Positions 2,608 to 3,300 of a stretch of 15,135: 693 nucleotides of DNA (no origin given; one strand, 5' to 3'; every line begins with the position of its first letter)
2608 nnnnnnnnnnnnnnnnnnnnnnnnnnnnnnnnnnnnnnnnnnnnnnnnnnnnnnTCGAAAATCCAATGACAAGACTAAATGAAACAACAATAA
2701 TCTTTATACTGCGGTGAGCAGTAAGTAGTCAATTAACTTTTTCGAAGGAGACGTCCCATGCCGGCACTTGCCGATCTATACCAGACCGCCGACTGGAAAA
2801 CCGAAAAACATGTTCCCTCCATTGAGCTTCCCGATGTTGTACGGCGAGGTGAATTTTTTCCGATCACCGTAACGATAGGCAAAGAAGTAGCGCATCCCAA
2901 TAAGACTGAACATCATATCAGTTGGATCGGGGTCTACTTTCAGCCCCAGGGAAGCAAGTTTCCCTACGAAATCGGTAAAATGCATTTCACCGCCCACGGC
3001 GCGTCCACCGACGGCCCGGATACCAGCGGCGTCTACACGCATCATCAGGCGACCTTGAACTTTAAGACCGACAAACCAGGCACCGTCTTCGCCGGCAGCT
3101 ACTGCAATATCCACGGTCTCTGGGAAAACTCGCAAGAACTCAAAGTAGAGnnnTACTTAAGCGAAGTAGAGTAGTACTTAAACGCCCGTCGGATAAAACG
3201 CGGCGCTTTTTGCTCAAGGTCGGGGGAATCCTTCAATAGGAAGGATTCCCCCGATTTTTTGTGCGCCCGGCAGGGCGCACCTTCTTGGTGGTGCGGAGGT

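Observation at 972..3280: One transcription unit linking ferredoxin, EncFtn, the encapsulin shell and superoxide reductase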

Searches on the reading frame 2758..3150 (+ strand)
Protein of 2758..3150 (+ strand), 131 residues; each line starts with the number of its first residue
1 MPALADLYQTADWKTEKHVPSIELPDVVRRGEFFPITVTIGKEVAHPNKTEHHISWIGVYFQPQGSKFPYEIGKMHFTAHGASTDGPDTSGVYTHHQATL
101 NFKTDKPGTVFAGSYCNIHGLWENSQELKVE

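Call 3: search_protein_families(library=pfam, proteins=[window:2758-3150:+], max_evalue=0.01)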
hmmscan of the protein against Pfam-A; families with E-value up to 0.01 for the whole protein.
window:2758-3150:+ (131 aa): 1 family
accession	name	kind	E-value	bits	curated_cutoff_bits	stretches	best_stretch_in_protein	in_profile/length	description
PF01880.24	Desulfoferrodox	-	5.3e-32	110.7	22.2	1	11-124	2-97/98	Desulfoferrodoxin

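Call 4: search_protein_families(library=ncbifam, proteins=[window:2758-3150:+], max_evalue=0.01)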
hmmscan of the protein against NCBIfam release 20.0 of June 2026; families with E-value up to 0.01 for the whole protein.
window:2758-3150:+ (131 aa): 2 families
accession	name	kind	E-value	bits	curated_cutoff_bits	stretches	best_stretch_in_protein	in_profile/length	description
TIGR00332.1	neela_ferrous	domain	1.8e-31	108.7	61.9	1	9-131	1-107/107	desulfoferrodoxin ferrous iron-binding domain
TIGR00320.1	dfx_rbo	equivalog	1.7e-09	38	146.9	1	9-59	40-82/125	desulfoferrodoxin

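Call 32: search_solved_structures(query=window:2758-3150:+, show_alignments=2)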
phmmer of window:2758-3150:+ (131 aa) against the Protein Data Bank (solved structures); distinct sequences matched with E-value up to 0.001: 13.
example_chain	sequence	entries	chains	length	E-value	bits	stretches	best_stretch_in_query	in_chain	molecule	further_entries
4bff_A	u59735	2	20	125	1.3e-45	157.7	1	6-129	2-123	SUPEROXIDE REDUCTASE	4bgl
4bfk_A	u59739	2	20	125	3.5e-45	156.4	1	6-129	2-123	SUPEROXIDE REDUCTASE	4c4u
4bfj_A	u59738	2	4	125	1.3e-44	154.5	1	6-129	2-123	SUPEROXIDE REDUCTASE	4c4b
2amu_A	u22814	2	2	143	3.4e-44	153.1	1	4-131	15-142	Putative superoxide reductase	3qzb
1do6_A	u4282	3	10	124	3.2e-40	140.3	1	6-127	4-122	SUPEROXIDE REDUCTASE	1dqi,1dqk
2hvb_A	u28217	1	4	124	1.2e-31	112.6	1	5-128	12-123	Superoxide reductase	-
6gq8_A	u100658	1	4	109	1.4e-22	83.2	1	16-128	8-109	NEQ011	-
4brj_A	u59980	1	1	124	6.5e-19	71.3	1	13-131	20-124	DESULFOFERRODOXIN, FERROUS IRON-BINDING REGION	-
4bk8_A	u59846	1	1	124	4.4e-18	68.6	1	13-131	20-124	DESULFOFERRODOXIN, FERROUS IRON-BINDING REGION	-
4brv_A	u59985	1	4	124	2.5e-17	66.2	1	14-131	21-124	DESULFOFERRODOXIN, FERROUS IRON-BINDING REGION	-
2ji2_A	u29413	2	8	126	0.00016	24.7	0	9-59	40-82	Desulfoferrodoxin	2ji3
2ji1_A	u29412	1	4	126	0.00022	24.2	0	9-59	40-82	Desulfoferrodoxin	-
4d7p_A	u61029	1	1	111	0.00041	23.3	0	16-128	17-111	SUPEROXIDE REDUCTASE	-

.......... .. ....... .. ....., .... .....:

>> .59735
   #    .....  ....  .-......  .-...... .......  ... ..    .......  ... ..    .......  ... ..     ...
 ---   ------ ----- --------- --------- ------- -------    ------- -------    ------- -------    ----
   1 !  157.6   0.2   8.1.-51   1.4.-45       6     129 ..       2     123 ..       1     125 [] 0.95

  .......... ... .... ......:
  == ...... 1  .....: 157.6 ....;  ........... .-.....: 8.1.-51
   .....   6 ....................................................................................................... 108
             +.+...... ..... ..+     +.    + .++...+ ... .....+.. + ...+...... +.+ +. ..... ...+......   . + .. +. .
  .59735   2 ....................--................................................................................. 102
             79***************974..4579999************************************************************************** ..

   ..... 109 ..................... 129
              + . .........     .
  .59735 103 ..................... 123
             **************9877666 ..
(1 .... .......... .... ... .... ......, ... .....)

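Call 62: find_related_loci(query=window:2758-3150:+, collection=metagenome_contigs, flank=4000)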
Query window:2758-3150:+ (131 aa) in metagenome_contigs; peptide patterns used: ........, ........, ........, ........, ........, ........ (x = any residue, [..] = any of these).
600 stretches matched a pattern (row limit reached: there are more); 453 encode a relative of the query (tblastn E <= 1e-3); the best 80 are kept; 80 distinct loci.
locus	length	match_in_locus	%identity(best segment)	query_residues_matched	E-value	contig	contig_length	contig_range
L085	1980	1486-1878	72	1-131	4e-67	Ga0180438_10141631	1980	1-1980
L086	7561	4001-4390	70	1-130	1e-63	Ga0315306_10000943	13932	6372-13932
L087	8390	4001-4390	69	1-130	6e-64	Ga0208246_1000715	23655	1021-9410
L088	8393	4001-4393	67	1-131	2e-63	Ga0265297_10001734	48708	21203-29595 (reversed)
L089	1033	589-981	69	1-131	5e-67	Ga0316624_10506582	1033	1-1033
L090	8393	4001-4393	63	1-131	3e-61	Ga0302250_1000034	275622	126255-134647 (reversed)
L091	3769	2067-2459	68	1-131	3e-61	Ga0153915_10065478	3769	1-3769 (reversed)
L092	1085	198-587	64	1-130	2e-64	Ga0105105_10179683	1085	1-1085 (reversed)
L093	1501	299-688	65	1-130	3e-63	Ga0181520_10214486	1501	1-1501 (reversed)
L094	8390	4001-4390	65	1-130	2e-60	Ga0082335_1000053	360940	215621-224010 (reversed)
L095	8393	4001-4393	64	1-131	2e-60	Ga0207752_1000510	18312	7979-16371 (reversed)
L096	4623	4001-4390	63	1-130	2e-58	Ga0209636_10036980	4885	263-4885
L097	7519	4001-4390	61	1-130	1e-57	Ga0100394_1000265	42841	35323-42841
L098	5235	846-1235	62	1-130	4e-57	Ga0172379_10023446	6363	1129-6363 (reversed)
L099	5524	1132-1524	62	1-131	3e-57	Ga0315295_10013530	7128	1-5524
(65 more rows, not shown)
